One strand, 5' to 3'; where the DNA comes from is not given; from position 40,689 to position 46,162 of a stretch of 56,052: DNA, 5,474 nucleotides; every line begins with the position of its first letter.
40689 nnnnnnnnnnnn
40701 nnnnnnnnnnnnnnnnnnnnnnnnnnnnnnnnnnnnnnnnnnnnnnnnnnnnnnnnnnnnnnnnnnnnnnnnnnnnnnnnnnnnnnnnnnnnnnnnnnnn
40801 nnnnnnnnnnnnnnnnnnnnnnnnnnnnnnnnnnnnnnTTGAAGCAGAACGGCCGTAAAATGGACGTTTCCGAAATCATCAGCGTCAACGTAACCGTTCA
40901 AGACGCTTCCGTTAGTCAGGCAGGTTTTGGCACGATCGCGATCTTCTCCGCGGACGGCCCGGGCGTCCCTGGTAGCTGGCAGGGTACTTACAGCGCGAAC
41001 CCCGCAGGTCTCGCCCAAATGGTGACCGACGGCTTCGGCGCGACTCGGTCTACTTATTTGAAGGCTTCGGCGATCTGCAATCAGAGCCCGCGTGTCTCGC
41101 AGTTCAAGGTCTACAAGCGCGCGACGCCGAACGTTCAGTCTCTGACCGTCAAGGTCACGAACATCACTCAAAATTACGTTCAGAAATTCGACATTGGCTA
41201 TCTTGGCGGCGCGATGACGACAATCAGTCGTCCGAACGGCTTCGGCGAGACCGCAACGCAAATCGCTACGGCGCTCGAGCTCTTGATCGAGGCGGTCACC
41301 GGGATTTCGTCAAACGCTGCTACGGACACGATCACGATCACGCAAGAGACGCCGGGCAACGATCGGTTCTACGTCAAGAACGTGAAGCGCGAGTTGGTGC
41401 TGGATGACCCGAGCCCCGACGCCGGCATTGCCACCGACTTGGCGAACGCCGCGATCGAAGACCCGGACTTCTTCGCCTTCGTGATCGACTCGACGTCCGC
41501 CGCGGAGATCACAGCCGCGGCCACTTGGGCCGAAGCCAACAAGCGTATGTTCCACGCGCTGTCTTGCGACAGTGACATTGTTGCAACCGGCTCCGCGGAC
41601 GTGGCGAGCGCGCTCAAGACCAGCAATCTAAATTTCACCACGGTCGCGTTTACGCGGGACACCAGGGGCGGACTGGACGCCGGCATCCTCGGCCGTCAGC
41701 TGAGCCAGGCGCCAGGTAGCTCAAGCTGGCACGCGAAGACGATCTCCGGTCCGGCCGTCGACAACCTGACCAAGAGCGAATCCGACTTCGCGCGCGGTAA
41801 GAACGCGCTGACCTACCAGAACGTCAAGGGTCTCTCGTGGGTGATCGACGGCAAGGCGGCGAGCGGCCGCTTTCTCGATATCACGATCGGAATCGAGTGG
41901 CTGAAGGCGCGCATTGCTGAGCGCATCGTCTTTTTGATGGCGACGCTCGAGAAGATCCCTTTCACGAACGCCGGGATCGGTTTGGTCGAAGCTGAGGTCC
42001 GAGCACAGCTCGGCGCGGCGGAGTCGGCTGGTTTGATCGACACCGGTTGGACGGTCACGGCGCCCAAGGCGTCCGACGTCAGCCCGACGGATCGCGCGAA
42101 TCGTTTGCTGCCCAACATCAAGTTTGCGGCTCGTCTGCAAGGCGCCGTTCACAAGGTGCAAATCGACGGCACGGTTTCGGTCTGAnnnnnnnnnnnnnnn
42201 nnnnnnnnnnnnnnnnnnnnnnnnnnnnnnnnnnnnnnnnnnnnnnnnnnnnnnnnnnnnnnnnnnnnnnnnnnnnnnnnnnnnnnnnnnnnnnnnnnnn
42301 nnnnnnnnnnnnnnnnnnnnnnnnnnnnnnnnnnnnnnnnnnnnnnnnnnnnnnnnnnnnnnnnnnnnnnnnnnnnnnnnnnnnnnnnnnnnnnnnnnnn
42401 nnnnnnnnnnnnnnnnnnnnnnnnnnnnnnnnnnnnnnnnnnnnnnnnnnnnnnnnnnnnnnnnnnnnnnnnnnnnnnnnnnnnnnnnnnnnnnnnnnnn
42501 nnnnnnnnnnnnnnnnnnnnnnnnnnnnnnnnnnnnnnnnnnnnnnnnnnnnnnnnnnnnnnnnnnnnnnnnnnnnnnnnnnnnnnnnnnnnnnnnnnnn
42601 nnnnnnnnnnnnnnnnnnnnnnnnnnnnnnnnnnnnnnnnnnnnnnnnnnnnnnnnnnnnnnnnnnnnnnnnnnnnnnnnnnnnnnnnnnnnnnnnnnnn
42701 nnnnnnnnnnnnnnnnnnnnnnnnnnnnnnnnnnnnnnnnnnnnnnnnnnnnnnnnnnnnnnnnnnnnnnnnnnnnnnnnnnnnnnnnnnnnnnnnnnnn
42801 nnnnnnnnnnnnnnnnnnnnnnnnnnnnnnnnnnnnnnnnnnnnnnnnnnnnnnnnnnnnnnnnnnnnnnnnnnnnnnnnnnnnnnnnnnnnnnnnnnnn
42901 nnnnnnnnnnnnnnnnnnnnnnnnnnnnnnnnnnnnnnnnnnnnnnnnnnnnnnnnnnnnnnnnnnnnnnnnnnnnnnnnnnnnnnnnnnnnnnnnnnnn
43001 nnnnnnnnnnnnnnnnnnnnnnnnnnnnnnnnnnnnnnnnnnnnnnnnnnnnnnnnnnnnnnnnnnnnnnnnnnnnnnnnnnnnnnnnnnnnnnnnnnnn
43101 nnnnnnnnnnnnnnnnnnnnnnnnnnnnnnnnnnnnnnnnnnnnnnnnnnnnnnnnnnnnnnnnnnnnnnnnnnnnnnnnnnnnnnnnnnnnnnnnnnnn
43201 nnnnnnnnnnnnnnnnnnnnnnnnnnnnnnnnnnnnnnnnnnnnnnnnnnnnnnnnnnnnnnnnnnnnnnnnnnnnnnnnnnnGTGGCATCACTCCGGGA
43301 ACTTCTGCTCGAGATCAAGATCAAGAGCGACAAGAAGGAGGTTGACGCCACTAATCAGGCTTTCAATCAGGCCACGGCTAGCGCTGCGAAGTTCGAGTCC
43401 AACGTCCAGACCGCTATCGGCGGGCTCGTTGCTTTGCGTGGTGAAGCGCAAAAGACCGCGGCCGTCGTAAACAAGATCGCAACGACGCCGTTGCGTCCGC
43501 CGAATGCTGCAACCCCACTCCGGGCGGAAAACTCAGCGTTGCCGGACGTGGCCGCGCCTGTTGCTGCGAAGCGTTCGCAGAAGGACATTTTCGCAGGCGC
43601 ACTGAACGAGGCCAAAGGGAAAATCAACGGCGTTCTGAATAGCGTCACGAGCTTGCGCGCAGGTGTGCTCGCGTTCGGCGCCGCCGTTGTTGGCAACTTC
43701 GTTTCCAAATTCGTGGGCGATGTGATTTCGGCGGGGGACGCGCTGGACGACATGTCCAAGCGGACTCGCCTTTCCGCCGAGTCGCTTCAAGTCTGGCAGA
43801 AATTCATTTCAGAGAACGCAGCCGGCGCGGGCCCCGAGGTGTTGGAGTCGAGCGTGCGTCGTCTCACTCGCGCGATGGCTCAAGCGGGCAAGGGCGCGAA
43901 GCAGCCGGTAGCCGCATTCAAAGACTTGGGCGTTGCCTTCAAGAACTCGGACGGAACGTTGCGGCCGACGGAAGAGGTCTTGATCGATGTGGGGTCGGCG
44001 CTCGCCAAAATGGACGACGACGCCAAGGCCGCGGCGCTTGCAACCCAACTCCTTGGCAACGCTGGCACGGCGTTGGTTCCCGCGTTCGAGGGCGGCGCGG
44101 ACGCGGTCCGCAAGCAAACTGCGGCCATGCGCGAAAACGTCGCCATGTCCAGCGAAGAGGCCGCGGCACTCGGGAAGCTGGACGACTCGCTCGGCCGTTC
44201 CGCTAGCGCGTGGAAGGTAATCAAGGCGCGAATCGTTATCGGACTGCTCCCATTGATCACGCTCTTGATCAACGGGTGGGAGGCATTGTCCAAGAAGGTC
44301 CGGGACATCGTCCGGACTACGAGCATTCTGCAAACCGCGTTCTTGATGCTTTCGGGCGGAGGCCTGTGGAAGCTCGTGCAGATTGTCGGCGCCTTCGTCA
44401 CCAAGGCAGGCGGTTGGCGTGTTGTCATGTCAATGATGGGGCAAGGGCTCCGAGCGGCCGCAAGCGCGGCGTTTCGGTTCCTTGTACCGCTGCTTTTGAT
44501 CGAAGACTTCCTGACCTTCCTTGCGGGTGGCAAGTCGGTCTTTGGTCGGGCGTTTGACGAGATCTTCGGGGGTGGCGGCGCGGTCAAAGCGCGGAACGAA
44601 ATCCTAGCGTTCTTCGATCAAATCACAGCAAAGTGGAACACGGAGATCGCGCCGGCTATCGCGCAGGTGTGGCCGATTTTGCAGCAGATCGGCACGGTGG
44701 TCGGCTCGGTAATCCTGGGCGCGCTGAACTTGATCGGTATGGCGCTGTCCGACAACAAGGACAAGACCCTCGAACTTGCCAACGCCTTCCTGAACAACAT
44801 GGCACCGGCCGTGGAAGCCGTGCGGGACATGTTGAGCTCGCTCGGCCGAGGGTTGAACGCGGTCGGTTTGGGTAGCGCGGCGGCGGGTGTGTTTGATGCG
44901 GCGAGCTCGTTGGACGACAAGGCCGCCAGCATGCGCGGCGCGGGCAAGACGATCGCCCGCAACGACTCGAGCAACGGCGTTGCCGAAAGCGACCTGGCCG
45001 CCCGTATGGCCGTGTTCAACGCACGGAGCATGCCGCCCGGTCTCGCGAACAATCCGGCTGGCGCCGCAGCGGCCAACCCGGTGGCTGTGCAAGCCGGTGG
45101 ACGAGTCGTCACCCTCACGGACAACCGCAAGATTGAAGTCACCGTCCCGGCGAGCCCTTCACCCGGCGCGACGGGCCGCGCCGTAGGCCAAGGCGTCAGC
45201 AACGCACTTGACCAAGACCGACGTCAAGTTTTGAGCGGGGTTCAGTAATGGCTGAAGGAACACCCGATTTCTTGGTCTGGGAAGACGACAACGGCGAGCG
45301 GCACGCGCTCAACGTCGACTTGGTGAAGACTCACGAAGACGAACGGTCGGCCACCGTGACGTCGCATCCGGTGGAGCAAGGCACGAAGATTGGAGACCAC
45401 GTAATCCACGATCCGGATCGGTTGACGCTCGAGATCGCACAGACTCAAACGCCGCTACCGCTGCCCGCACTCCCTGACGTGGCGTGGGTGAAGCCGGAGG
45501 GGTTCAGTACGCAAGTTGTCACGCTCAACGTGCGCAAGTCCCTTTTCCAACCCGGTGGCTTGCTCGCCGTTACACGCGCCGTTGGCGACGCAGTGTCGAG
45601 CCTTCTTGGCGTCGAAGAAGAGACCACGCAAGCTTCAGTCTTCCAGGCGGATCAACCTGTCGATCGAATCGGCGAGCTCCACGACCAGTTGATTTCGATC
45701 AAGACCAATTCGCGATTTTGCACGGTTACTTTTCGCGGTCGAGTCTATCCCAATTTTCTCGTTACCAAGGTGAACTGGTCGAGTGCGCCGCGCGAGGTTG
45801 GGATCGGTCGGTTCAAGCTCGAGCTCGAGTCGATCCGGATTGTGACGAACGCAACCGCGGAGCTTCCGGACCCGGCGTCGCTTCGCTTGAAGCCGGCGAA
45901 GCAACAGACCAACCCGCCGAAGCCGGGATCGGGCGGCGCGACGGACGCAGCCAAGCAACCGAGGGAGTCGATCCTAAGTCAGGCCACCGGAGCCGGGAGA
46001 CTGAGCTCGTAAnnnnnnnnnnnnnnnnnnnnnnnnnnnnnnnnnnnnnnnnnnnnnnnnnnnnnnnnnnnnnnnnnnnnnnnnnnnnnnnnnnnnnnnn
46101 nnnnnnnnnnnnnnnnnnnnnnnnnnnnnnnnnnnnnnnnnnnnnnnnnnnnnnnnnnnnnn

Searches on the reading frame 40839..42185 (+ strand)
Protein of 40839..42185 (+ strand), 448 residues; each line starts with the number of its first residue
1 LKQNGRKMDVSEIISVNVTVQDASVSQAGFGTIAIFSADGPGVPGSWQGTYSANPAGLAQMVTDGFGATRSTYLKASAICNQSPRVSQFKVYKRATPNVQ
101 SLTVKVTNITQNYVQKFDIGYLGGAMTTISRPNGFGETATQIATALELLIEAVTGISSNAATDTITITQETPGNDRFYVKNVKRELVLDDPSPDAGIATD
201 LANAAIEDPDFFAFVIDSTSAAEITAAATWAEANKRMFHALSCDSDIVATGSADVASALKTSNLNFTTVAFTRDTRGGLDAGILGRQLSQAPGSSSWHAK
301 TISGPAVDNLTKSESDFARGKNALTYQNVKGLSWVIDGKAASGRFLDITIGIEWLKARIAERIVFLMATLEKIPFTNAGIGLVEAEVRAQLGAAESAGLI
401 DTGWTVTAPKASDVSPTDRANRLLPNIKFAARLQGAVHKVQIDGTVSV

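Call 21: search_protein_families(library=phrogs, proteins=[window:40839-42185:+], max_evalue=0.001)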
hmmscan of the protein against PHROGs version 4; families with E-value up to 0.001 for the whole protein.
window:40839-42185:+ (448 aa): 2 families
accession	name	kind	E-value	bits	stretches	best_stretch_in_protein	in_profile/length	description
phrog_205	-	tail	5.5e-74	250.6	1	8-446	13-432/455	tail sheath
phrog_9590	-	unknown function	1.5e-27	97.7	1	293-447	211-373/377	-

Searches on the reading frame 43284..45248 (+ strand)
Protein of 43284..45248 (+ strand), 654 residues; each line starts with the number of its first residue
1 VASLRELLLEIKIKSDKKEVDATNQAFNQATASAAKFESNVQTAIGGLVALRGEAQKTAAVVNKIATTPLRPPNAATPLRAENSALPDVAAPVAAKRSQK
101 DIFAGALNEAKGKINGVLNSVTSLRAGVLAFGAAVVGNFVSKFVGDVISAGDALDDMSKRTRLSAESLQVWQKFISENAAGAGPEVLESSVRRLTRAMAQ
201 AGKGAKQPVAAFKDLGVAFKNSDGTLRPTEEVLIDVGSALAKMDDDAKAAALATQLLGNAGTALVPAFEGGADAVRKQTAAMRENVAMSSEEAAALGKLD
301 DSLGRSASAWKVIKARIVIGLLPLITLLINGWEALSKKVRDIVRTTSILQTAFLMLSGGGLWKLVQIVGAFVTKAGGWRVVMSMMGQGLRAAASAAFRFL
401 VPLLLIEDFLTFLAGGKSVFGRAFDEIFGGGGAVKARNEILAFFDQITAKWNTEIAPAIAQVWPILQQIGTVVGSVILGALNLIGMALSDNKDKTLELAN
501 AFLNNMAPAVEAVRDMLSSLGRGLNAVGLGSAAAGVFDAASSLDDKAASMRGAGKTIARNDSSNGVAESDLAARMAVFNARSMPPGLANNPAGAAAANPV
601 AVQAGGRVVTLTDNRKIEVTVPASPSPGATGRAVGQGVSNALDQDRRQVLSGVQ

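Call 21: search_protein_families(library=phrogs, proteins=[window:43284-45248:+], max_evalue=0.001)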
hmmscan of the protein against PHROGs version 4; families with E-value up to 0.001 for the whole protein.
window:43284-45248:+ (654 aa): 18 families
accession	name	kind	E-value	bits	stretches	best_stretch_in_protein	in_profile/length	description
phrog_13338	-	unknown function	2.9e-31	109.6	1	102-568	15-380/903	-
phrog_8125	-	tail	1.5e-27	97.8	1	91-615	39-532/578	tail length tape measure protein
phrog_8462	-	tail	3.5e-18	66.7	1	137-526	62-462/672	tail length tape measure protein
phrog_2276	-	tail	1.8e-17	64.3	1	108-499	61-424/673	tail length tape measure protein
phrog_9388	-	unknown function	3.8e-14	53.3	1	113-506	20-409/615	-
phrog_12506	-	tail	3.1e-13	50.8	1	112-298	27-203/218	tail length tape measure protein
phrog_9483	-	tail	1.1e-12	48.4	1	108-328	30-243/657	tail length tape measure protein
phrog_33680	-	unknown function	4.2e-11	42.7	1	141-326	311-494/726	-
phrog_3824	-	unknown function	3.8e-10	40.4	1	109-256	40-186/750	-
phrog_3981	-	tail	1.2e-06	28.9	1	103-518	32-440/584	tail length tape measure protein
phrog_2013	-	tail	1.6e-06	28.2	1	107-341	55-274/657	lytic tail protein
phrog_5493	-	tail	2.1e-06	27.4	1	194-284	231-321/1102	tail length tape measure protein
phrog_1272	-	tail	4e-06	25.8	1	194-527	424-715/1606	tail length tape measure protein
phrog_33360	-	tail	4.8e-06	25.7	1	196-321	449-561/1239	tail length tape measure protein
phrog_1533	-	tail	4.4e-05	22.2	0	202-389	422-626/1688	tail length tape measure protein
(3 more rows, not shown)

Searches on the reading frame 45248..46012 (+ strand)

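Call 21: search_protein_families(library=phrogs, proteins=[window:45248-46012:+], max_evalue=0.001)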
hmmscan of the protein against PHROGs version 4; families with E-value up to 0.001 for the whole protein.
window:45248-46012:+ (254 aa): 2 families
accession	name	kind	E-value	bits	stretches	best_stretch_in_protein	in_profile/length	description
phrog_817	-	tail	3.4e-20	73.4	1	21-241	18-186/200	tail fiber protein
phrog_1517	-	lysis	1.7e-08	35.4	1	23-63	14-56/202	endolysin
